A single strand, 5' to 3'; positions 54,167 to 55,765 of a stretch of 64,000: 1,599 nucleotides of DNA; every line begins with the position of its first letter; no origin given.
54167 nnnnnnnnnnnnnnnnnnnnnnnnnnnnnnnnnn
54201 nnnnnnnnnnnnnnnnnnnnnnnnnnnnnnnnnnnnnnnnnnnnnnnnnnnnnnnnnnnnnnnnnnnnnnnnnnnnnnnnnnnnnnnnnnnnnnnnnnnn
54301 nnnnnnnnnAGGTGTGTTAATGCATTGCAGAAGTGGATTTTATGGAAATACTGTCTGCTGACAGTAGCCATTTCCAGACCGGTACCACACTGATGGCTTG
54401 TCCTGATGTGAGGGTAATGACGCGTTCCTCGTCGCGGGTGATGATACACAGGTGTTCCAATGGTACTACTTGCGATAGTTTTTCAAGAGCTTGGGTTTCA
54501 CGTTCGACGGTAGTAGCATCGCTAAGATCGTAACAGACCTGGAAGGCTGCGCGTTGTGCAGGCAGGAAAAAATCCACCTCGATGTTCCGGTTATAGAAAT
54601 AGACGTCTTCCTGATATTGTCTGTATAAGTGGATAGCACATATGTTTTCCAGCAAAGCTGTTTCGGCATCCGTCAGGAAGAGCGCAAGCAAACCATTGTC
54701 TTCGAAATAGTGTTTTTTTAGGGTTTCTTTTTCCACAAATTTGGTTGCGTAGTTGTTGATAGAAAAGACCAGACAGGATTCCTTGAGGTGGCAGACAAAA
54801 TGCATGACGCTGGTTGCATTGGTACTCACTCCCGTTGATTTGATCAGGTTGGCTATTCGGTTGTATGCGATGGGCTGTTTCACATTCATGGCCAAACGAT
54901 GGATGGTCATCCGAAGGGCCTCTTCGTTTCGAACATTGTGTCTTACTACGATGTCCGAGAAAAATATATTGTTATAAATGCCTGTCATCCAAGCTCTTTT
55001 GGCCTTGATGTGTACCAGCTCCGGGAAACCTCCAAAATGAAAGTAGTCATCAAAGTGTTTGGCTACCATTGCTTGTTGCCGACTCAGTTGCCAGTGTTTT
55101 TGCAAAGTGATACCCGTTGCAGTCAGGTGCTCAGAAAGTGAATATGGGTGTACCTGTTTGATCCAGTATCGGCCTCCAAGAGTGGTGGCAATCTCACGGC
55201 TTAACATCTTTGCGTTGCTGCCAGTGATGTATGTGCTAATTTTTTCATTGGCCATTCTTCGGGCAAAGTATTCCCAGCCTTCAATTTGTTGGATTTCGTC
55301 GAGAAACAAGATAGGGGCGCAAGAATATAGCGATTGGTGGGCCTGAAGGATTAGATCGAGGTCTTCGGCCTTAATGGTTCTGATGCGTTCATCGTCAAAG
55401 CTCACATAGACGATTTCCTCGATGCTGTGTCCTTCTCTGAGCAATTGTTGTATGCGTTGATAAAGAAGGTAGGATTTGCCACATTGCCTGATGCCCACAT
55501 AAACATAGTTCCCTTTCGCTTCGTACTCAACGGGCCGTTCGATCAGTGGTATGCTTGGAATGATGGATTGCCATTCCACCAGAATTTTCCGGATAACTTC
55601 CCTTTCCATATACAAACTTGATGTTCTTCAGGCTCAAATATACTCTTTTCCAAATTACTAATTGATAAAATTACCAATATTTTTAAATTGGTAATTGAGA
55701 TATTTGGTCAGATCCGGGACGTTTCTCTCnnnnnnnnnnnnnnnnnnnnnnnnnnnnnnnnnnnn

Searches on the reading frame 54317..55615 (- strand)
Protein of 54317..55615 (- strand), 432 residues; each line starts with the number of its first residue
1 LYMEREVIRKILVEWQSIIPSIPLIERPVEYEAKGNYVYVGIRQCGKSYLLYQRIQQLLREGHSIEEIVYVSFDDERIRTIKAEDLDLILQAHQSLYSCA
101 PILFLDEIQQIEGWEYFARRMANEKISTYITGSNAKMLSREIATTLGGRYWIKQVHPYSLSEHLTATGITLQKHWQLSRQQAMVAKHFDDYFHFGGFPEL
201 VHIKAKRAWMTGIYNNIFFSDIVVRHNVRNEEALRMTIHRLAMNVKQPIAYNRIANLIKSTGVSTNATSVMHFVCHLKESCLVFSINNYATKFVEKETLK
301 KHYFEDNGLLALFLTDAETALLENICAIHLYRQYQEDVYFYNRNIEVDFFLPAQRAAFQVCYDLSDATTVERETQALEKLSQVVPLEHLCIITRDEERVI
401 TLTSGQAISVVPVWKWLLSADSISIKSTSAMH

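Call 69: search_protein_families(library=pfam, proteins=[window:54317-55615:-], max_evalue=0.0001)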
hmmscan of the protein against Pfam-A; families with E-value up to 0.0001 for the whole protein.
window:54317-55615:- (432 aa): 2 families
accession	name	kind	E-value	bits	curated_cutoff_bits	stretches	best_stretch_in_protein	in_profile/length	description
PF13173.12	AAA_14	-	4.5e-30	104.8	27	1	37-163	5-128/129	AAA domain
PF13635.12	DUF4143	-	3.1e-12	47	28.1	1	221-360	3-157/160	Domain of unknown function (DUF4143)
